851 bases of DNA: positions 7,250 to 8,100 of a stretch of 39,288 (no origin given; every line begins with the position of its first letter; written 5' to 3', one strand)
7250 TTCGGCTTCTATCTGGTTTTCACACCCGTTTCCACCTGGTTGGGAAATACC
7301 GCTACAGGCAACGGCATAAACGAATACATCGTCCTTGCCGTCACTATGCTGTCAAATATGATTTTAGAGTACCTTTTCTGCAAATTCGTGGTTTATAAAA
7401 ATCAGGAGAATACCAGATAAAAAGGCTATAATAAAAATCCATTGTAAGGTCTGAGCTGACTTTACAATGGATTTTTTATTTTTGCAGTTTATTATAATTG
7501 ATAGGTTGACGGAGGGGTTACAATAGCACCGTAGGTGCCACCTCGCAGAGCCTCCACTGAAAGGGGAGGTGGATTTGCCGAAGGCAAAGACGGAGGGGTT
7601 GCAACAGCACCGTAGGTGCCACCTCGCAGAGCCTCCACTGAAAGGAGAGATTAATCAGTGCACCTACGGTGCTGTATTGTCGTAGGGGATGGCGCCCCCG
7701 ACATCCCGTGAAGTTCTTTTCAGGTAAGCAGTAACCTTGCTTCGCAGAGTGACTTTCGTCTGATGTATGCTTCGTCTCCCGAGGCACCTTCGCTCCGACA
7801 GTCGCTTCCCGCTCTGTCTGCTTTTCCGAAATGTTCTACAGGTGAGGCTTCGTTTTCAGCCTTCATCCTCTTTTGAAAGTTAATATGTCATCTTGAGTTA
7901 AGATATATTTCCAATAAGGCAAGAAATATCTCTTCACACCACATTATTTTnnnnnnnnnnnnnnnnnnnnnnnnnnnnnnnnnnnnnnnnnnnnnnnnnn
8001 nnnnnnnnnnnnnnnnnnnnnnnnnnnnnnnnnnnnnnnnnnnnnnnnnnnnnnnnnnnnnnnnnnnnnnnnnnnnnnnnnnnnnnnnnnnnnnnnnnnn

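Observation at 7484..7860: Modular, hairpin-dense intergenic repeat family with conserved stems, variable loops and one loop flipped in place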

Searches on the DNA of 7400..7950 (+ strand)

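Call 7: search_rna_families(source=window, start=7400, end=7950, threshold=evalue, max_evalue=10)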
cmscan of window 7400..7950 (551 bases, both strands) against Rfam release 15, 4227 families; matches with E-value up to 10: 14.
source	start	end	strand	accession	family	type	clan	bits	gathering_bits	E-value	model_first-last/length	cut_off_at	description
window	7427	7490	+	RF00739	MIR476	Gene; miRNA;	-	22.7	80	0.12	1-92/92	no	MIR476 microRNA precursor family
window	7418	7492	+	RF00969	mir-556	Gene; miRNA;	-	22.1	84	0.14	1-88/88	no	mir-556 microRNA precursor family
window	7401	7499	+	RF00243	traJ_5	Cis-reg;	CL00016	19.1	50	1.7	1-109/109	no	traJ 5' UTR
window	7433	7490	+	RF04181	rteR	Gene; sRNA;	-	19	72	2.7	1-84/84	no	rteR sRNA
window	7425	7486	+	RF03750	mir-2489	Gene; miRNA;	-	17.9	100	0.69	1-95/95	no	mir-2489 microRNA precursor family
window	7860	7882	+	RF01354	CRISPR-DR45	Gene; CRISPR;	-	16.5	37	6.5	1-24/24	no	CRISPR RNA direct repeat element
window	7430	7482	+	RF04106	mir-1303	Gene; miRNA;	-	16.1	107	4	1-85/85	no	mir-1303 microRNA precursor family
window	7898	7936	-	RF03729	mir-2363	Gene; miRNA;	-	15.9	90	6.6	1-72/72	no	mir-2363 microRNA precursor family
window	7427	7480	+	RF04079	MIR161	Gene; miRNA;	-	15.6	90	2.3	1-136/136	no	MIR161 microRNA precursor family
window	7425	7485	-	RF03940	MIR9563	Gene; miRNA;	-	14.9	90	7.8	1-127/127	no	MIR9563 microRNA precursor family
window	7433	7476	+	RF04170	MIR7723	Gene; miRNA;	-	14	200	4.5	1-235/235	no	MIR7723 microRNA precursor family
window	7428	7490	+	RF04128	MIR8562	Gene; miRNA;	-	14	211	5.2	90-162/242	no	MIR8562 microRNA precursor family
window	7410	7499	+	RF00885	MIR821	Gene; miRNA;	-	13.4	249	5.6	2-275/275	no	MIR821 microRNA precursor family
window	7605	7675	+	RF04168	MIR839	Gene; miRNA;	-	12.3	200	9.3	1-267/267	no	MIR839 microRNA precursor family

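Call 43: build_rna_model(alignment_id=A2, structure=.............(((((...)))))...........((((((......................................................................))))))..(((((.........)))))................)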
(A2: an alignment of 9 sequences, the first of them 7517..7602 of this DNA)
Model R1 built from alignment A2 (9 sequences, 156 columns); structure: as given.
model positions 86; base pairs 15; branch points 2; effective number of sequences 1.83; information 0.661 bits per position. Calibrated on 0.2 Mb of random sequence (short: E-values are rough).
structure used (alignment columns):
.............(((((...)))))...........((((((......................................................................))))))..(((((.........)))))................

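Call 44: search_with_rna_model(model_id=R1, sources=[window, L001, L002, L004, L005, L020, L021, L023, L024, L025, L026, L027], max_evalue=10)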
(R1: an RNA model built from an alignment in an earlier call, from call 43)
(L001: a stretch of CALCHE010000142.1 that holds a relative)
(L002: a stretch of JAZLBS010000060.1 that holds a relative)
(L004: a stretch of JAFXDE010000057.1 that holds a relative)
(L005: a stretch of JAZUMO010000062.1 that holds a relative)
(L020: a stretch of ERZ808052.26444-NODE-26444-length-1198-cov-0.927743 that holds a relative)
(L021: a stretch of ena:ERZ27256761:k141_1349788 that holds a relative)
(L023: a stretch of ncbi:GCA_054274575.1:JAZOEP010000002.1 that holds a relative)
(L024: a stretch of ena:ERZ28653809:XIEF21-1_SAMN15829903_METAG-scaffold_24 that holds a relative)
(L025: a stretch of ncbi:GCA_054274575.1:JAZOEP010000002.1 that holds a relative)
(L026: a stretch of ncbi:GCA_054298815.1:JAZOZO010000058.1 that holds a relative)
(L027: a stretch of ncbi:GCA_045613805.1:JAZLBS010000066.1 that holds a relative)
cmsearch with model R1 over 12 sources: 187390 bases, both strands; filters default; matches with E-value up to 10: 15.
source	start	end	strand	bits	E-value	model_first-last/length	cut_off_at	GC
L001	5478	5562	-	101.5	4.8e-27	1-86/86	no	0.59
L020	841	926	+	99.3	2.2e-26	1-86/86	no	0.57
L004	7315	7402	-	95.3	3.3e-25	1-86/86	no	0.6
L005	5857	5942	-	93.7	9.4e-25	1-86/86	no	0.62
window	7513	7601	+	91.9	3.2e-24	1-86/86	no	0.58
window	25863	25945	+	86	1.7e-22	1-86/86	no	0.54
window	14523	14613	-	85.8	2e-22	1-86/86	no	0.54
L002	2244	2368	-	85.5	2.5e-22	1-86/86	no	0.58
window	26038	26185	+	73.8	6.4e-19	1-86/86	no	0.57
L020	543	618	-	31.2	2e-06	1-86/86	no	0.45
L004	5379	5469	+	21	0.002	1-86/86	no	0.54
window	7602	7685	-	17.8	0.018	1-86/86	no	0.54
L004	5303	5384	-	14.8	0.13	1-86/86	no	0.55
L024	3459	3530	+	13.3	0.35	1-86/86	no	0.49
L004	5427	5445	-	8.4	9.6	39-57/86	no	0.47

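Call 50: search_with_rna_model(model_id=R1, sources=[window, L001, L002, L004, L005, L020], max_evalue=0.01, make_alignment=true, show_alignments=0)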
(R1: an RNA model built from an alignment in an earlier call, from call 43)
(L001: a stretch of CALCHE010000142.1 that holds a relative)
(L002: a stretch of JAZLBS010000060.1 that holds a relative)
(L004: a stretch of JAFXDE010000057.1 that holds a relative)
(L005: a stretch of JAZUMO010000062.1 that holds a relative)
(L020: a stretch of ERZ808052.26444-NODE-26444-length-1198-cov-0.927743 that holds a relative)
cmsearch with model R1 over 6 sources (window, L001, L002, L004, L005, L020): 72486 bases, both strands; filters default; matches with E-value up to 0.01: 12.
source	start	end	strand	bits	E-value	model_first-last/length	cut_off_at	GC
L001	5478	5562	-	101.5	1.9e-27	1-86/86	no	0.59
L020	841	926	+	99.3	8.6e-27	1-86/86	no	0.57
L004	7315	7402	-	95.3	1.3e-25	1-86/86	no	0.6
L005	5857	5942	-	93.7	3.6e-25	1-86/86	no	0.62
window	7513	7601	+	91.9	1.2e-24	1-86/86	no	0.58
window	25863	25945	+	86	6.7e-23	1-86/86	no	0.54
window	14523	14613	-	85.8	7.8e-23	1-86/86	no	0.54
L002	2244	2368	-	85.5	9.8e-23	1-86/86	no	0.58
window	26038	26185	+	73.8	2.5e-19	1-86/86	no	0.57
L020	543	618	-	31.2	7.6e-07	1-86/86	no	0.45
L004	5379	5469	+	21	0.00077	1-86/86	no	0.54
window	7602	7685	-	17.8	0.0068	1-86/86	no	0.54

Alignment A3: 12 matches aligned to the model, 166 columns, each read 5' to 3' on its own strand. Consensus structure (alignment columns), stored with it:
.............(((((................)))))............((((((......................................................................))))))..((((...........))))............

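Call 54: search_dna_similar(query=window:7484-7860:+, collection=plasmids, mode=distant, max_evalue=0.001, max_rows=10)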
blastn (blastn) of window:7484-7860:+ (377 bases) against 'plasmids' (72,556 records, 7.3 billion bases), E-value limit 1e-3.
No match.

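Call 67: search_with_rna_model(model_id=R1, sources=[L031, L032, L028, L006, L029], max_evalue=1)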
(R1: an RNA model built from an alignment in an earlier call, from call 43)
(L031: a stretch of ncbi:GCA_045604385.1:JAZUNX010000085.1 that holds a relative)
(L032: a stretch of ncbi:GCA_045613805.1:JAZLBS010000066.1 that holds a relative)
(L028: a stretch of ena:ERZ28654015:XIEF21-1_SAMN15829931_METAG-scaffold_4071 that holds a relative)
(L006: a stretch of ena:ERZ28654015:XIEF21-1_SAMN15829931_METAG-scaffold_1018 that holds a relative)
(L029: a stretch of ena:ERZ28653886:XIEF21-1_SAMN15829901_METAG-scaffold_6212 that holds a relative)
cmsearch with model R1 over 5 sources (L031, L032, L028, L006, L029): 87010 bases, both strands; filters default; matches with E-value up to 1: 3.
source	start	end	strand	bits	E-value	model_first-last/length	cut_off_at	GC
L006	10534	10622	+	91.9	1.5e-24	1-86/86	no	0.58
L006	17544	17634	-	85.8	9.4e-23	1-86/86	no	0.54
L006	10623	10706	-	17.8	0.0081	1-86/86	no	0.54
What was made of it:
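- On REP sequence (RAYT-associated): There are 5 copies in the 39-kb window and none in a further 12 kb of the same genome (call 67).
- The covariance model finds no M1 in about 155 kb of these relatives (calls 44, 67).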
